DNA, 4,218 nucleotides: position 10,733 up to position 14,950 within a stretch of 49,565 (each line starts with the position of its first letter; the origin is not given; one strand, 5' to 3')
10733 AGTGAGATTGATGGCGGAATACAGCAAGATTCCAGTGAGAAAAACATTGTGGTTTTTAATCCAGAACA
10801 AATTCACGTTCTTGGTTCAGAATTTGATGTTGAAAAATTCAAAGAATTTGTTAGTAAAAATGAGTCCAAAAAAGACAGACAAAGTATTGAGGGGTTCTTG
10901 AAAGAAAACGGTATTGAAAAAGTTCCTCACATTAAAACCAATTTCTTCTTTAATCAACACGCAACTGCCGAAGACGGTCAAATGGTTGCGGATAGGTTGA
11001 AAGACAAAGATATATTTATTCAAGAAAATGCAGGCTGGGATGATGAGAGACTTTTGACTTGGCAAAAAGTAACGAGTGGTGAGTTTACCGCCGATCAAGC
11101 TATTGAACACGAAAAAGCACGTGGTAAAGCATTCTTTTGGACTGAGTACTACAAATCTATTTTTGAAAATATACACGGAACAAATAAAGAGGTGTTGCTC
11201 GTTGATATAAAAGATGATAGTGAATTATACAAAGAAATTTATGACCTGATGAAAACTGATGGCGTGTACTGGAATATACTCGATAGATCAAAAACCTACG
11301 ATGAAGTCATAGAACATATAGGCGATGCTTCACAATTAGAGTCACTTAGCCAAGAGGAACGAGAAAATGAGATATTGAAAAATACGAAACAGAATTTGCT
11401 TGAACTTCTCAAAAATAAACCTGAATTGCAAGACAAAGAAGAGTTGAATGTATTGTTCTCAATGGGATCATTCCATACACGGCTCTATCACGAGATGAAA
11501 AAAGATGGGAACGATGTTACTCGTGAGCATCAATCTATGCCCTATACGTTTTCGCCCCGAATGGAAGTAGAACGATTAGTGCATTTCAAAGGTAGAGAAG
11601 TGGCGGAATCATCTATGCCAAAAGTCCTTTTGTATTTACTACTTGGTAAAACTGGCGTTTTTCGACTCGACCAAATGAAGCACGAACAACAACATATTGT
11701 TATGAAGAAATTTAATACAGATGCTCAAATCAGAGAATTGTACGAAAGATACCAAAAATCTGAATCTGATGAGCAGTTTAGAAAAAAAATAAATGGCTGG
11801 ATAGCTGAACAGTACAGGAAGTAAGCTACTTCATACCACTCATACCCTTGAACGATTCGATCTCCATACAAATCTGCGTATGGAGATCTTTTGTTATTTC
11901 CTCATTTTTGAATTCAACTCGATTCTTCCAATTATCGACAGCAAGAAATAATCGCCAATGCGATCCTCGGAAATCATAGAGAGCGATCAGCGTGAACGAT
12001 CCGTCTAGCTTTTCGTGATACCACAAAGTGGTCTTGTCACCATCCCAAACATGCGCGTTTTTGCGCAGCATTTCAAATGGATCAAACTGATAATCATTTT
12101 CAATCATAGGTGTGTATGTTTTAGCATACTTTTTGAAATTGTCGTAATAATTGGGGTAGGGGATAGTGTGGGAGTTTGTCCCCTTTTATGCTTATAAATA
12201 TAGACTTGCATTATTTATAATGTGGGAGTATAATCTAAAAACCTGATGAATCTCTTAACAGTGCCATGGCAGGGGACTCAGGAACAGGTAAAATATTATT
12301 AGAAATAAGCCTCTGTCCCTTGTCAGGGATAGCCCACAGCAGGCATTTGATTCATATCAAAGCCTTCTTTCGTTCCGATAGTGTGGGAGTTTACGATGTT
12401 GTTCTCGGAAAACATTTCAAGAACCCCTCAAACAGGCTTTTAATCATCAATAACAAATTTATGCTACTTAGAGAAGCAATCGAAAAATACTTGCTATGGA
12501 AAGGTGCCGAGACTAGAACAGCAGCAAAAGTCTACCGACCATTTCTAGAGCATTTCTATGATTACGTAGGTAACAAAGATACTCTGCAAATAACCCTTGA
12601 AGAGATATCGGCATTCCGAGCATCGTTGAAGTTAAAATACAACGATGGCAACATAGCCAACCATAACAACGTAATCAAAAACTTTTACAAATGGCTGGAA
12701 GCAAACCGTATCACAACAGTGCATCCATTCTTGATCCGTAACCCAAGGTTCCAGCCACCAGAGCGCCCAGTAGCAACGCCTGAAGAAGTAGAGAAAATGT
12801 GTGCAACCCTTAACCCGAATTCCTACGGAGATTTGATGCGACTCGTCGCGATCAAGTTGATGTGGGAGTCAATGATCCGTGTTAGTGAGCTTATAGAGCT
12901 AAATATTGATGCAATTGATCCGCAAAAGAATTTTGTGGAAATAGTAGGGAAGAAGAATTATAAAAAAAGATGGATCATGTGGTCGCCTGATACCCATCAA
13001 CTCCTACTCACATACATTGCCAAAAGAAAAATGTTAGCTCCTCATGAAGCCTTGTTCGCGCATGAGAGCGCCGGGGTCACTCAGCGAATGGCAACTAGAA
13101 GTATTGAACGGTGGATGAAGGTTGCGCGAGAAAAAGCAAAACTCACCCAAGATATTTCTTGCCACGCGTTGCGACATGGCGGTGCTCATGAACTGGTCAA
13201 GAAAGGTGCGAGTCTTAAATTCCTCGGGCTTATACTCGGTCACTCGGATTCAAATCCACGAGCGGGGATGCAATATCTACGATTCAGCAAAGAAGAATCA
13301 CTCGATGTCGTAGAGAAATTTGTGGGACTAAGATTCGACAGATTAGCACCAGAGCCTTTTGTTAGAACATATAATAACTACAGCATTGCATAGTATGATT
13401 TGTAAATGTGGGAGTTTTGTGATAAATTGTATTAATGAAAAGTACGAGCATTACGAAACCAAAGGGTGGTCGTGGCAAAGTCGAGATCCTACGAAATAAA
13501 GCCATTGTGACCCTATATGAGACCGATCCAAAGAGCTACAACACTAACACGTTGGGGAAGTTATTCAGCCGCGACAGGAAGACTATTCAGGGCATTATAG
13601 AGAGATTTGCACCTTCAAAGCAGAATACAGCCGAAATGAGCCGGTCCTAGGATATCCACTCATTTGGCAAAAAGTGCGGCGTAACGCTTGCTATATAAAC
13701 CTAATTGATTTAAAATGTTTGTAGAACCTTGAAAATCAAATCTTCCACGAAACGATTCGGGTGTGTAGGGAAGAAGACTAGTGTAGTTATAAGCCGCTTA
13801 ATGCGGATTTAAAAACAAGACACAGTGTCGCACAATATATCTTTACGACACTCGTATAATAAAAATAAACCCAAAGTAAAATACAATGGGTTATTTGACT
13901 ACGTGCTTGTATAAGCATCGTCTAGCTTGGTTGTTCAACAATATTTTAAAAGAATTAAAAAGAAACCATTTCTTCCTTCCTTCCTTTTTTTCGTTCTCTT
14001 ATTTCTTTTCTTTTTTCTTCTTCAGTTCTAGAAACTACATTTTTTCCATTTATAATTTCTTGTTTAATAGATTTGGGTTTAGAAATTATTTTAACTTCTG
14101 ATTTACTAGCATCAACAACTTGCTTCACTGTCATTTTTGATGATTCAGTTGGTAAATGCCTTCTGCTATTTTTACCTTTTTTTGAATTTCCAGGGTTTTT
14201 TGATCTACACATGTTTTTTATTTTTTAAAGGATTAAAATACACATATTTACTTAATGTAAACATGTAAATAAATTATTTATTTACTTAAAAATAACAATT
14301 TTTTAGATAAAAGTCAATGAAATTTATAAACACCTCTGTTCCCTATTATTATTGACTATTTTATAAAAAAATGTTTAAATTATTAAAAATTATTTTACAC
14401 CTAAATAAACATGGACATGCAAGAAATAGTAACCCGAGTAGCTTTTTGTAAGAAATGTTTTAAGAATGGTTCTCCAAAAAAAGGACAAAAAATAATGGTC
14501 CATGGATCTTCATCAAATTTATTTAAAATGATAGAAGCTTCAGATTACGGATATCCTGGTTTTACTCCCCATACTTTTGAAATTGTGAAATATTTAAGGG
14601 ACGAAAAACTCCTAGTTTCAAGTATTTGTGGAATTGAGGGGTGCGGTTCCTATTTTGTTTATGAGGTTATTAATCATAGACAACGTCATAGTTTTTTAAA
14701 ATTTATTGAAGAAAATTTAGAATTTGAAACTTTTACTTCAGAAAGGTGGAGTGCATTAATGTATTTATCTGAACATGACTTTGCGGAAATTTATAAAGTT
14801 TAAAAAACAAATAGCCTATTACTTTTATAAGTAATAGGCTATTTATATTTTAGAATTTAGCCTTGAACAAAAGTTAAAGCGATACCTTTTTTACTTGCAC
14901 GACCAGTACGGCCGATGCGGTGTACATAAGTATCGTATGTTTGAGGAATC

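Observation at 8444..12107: HEPN-like protein, 787-aa protein with two ART-like modules, and a convergent small ORF: candidate conflict/defence module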

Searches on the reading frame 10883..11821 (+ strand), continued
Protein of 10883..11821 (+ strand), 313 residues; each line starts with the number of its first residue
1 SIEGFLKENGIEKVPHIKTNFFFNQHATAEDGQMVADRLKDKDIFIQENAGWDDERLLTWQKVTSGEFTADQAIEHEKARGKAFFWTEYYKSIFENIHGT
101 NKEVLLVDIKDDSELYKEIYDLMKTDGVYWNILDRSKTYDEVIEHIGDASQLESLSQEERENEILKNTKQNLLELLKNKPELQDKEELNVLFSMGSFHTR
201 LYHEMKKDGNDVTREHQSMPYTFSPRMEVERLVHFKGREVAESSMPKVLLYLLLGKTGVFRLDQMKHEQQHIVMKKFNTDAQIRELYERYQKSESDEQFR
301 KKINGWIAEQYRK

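Call 65: search_protein_families(library=pfam, alignment_id=A4, max_evalue=5)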
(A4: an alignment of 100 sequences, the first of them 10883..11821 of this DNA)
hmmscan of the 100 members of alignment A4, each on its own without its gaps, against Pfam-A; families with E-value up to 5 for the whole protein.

A. member 1, window:10883-11821:+ (313 aa): 1 family
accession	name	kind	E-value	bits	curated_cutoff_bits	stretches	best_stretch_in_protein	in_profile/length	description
PF10397.14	ADSL_C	-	0.12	13.1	32.7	1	165-198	34-69/79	Adenylosuccinate lyase C-terminus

B. families by the number of members that match (of 100 scanned): 122 families (the first 25 are shown)
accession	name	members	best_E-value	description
PF22746.1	SHOCT-like_DUF2089-C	4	0.0083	SHOCT-like domain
PF18950.5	DUF5694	4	0.046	Family of unknown function (DUF5694)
PF19150.5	DUF5832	2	0.0005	Family of unknown function (DUF5832)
PF08542.16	Rep_fac_C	2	0.019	Replication factor C C-terminal domain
PF22344.2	SIR3_C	2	0.044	Regulatory protein SIR3, C-terminal domain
PF03013.19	Pyr_excise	2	0.053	Pyrimidine dimer DNA glycosylase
PF02671.26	PAH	2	0.059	Paired amphipathic helix repeat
PF19381.4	DUF5956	2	0.094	Family of unknown function (DUF5956)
PF09851.14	SHOCT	2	0.22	Short C-terminal domain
PF21728.3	PADR1_N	2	0.38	PADR1, N-terminal helical domain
PF25325.1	EF-hand_EFHB_C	1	0.00034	EFHB C-terminal EF-hand domain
PF05043.19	Mga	1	0.0018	Mga helix-turn-helix domain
PF08124.17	Lyase_8_N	1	0.0019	Polysaccharide lyase family 8, N terminal alpha-helical domain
PF11855.13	DUF3375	1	0.0022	Protein of unknown function (DUF3375)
PF10004.14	DUF2247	1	0.0032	Uncharacterized protein conserved in bacteria (DUF2247)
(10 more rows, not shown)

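Call 69: fold_search(model_id=the predicted structure, library=viral)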
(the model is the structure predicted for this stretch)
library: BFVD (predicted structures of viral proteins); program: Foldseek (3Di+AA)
matches with E <= 10: 196; with E <= 0.001: 0
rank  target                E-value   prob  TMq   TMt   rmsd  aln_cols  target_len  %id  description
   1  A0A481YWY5            2.5e-02  0.98  0.30  0.39  11.4       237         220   14  TraB family protein [Marseillevirus LCMAC201]
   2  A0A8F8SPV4            1.1e-01  0.90  0.27  0.46   8.6       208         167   12  (no name in the UniProt tables at hand)
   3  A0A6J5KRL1            1.7e-01  0.21  0.15  0.14  13.9       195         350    9  DNA helicase, DnaB-like, C-terminal [uncultured Caudovirales phage]
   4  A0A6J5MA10            3.9e-01  0.18  0.24  0.27  16.8       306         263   10  Uncharacterized protein [uncultured Caudovirales phage]
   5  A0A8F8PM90            4.5e-01  0.13  0.19  0.23  14.9       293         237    9  Deoxycytidine kinase [Clandestinovirus]
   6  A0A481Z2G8            5.2e-01  0.10  0.15  0.18  17.5       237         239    8  rRNA methylase family protein [Pithovirus LCPAC001]
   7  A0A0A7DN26            5.4e-01  0.18  0.21  0.25  17.0       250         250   12  Deoxynucleoside monophosphate kinase [Lactobacillus phage Ldl1]
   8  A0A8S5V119            6.0e-01  0.16  0.17  0.18  14.0       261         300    8  AAA domain protein [Siphoviridae sp. ct3r22]
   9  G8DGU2                6.0e-01  0.13  0.20  0.14  16.3       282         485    9  (no name in the UniProt tables at hand)
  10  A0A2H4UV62            6.6e-01  0.14  0.21  0.21  15.4       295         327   10  Uncharacterized protein [Bodo saltans virus]
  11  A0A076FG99            7.6e-01  0.14  0.18  0.16  14.2       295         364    8  Uncharacterized protein [Aureococcus anophagefferens virus]
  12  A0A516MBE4            7.6e-01  0.09  0.15  0.12  17.1       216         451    8  (no name in the UniProt tables at hand)
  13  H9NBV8                8.8e-01  0.15  0.24  0.29  14.6       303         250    8  (no name in the UniProt tables at hand)
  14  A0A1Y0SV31            1.1e+00  0.04  0.14  0.11  22.1       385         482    8  dTMP kinase [Pseudomonas phage Noxifer]
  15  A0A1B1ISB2            1.2e+00  0.16  0.25  0.23  12.6       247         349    9  (no name in the UniProt tables at hand)
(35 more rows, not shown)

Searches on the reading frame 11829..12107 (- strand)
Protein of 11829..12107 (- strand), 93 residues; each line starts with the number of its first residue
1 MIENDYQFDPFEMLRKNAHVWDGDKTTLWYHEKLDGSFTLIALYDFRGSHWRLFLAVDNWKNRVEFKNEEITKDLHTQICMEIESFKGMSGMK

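Call 3: search_protein_families(library=pfam, proteins=[window:11829-12107:-], max_evalue=1)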
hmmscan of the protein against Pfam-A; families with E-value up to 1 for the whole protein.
window:11829-12107:- (93 aa): 0 families

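Call 4: search_protein_families(library=padloc, proteins=[window:11829-12107:-], max_evalue=1)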
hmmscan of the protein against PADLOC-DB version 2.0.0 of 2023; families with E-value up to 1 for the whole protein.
window:11829-12107:- (93 aa): 1 family
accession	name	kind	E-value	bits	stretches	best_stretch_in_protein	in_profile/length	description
PDLC04429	PDC-M12B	-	0.034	11.8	1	26-79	38-94/261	-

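Call 5: search_protein_families(library=ncbifam, proteins=[window:11829-12107:-], max_evalue=1)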
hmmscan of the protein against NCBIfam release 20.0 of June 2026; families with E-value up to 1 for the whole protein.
window:11829-12107:- (93 aa): 0 families

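Call 10: search_protein_families(library=phrogs, proteins=[window:11829-12107:-], max_evalue=0.1)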
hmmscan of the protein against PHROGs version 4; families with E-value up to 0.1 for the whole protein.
window:11829-12107:- (93 aa): 0 families

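Call 24: find_homologous_proteins(query=window:11829-12107:-, max_evalue=0.1)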
Query window:11829-12107:- (93 aa): 12 proteins with E <= 0.1 among 13 candidates.
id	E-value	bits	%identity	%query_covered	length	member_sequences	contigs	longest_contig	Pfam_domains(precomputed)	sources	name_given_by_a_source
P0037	2.6e-59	216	100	100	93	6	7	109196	-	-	-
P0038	1.0e-32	130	59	100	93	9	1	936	-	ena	-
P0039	3.0e-32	129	62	94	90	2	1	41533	-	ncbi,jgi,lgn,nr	ncbi:hypothetical protein K2X05_08085 [bacterium]|jgi:hypothetical protein|nr:hypothetical protein [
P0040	9.7e-32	127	63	94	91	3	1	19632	-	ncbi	-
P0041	8.6e-31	124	63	95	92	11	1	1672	-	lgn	-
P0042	8.9e-31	124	63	94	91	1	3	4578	-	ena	-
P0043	4.9e-30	122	62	91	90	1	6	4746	-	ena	-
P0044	7.3e-30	121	64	94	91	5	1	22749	-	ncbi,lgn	-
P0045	3.2e-29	119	62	91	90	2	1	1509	-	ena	-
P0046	4.1e-29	119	61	96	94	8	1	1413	-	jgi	-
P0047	2.4e-27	113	60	90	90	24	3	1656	-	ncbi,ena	-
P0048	4.9e-26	109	59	92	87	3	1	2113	-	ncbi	-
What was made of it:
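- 11826..12107 (-): 93-aa conserved protein of unknown function. It is part of the integrase module, not a partner of the large gene. Eleven homologues at about 60% identity (call 24).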

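Call 25: find_encoding_contigs(protein=P0039, flank=6000, max_places=2)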
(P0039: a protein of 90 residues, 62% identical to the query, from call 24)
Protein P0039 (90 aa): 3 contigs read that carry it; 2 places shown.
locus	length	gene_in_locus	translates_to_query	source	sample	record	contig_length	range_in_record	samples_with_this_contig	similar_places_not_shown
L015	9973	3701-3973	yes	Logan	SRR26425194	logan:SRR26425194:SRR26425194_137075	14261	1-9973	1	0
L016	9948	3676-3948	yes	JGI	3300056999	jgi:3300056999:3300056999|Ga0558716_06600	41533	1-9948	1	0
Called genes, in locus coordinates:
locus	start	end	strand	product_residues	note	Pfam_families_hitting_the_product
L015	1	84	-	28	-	?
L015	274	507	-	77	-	-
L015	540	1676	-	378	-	PF00589:Phage_integrase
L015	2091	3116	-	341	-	PF00156:Pribosyltran (weak)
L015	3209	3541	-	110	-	PF01371:Trp_repressor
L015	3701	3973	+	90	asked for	-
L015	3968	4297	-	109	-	-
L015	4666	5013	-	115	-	PF00583:Acetyltransf_1, PF13508:Acetyltransf_7, PF13673:Acetyltransf_10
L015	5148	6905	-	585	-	PF00664:ABC_membrane, PF02463:SMC_N, PF00005:ABC_tran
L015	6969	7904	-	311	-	PF00438:S-AdoMet_synt_N, PF02772:S-AdoMet_synt_M, PF02773:S-AdoMet_synt_C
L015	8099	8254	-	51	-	-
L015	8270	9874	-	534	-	PF11074:DUF2779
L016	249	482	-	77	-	-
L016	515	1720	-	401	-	PF00589:Phage_integrase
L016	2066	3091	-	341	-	PF00156:Pribosyltran (weak)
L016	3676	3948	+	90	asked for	-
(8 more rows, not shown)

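Call 26: find_encoding_contigs(protein=P0044, flank=6000, max_places=2)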
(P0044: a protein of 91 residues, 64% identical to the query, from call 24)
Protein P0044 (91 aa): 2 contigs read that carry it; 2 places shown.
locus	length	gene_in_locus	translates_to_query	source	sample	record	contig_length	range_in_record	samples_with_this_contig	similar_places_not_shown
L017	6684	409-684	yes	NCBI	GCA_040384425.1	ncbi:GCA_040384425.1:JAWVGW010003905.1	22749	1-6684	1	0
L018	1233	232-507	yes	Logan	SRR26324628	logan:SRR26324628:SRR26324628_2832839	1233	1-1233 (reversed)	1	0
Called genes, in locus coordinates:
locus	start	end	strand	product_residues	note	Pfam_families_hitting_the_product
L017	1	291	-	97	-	?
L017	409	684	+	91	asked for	-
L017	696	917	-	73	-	PF13560:HTH_31, PF01381:HTH_3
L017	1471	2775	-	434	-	PF00872:Transposase_mut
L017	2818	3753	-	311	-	PF00438:S-AdoMet_synt_N, PF02772:S-AdoMet_synt_M, PF02773:S-AdoMet_synt_C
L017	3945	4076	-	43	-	-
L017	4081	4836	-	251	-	PF12705:PDDEXK_1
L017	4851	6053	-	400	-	PF09903:DUF2130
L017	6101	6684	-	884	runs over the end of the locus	PF13476:AAA_23, PF02463:SMC_N (weak), PF13166:AAA_13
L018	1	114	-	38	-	?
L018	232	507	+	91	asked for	-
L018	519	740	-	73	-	PF13560:HTH_31, PF01381:HTH_3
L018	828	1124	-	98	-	-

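Call 27: find_encoding_contigs(protein=P0040, flank=6000, max_places=2)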
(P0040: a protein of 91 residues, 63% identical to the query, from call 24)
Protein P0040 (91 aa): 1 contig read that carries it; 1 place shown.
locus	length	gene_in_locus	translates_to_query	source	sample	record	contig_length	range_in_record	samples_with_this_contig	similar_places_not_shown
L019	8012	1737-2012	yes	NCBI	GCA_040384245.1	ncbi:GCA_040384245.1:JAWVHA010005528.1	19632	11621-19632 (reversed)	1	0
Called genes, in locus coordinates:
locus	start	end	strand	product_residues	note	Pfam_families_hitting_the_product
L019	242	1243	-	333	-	PF00156:Pribosyltran (weak)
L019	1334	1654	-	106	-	PF01371:Trp_repressor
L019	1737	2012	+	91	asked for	-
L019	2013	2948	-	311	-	PF00438:S-AdoMet_synt_N, PF02772:S-AdoMet_synt_M, PF02773:S-AdoMet_synt_C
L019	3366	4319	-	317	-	PF00078:RVT_1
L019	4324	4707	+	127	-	PF22296:bAvd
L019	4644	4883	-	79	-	-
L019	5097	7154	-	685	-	PF07728:AAA_5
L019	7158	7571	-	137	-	-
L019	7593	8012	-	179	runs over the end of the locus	PF11775:CobT_C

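Call 97: find_related_loci(query=A5, collection=viral_contigs, flank=6000)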
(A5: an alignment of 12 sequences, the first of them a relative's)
Query A5 (93 aa) in viral_contigs; peptide patterns used: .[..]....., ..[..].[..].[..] (x = any residue, [..] = any of these).
35 stretches matched a pattern; 2 encode a relative of the query (tblastn E <= 1e-3); 2 distinct loci.
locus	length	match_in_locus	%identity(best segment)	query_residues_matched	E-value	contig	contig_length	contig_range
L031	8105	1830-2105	62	1-92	1e-39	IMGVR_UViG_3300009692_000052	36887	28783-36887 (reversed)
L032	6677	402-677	60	1-92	4e-39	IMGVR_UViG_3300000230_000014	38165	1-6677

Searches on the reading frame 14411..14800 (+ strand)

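Call 3: search_protein_families(library=pfam, proteins=[window:14411-14800:+], max_evalue=1)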
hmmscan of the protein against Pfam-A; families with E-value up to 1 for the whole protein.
window:14411-14800:+ (130 aa): 1 family
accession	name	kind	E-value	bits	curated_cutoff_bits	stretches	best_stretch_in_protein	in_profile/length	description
PF04664.18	OGFr_N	-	0.042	13.8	22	1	50-104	139-194/208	Opioid growth factor receptor (OGFr) conserved region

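Call 4: search_protein_families(library=padloc, proteins=[window:14411-14800:+], max_evalue=1)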
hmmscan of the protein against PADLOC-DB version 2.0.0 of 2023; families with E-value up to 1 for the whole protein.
window:14411-14800:+ (130 aa): 0 families

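Call 5: search_protein_families(library=ncbifam, proteins=[window:14411-14800:+], max_evalue=1)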
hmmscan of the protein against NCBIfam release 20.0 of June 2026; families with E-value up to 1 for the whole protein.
window:14411-14800:+ (130 aa): 0 families

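Call 10: search_protein_families(library=phrogs, proteins=[window:14411-14800:+], max_evalue=0.1)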
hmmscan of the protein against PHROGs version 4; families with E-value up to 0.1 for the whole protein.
window:14411-14800:+ (130 aa): 1 family
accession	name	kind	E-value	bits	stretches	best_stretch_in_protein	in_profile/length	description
phrog_18109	-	unknown function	0.00039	21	1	57-127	48-120/286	-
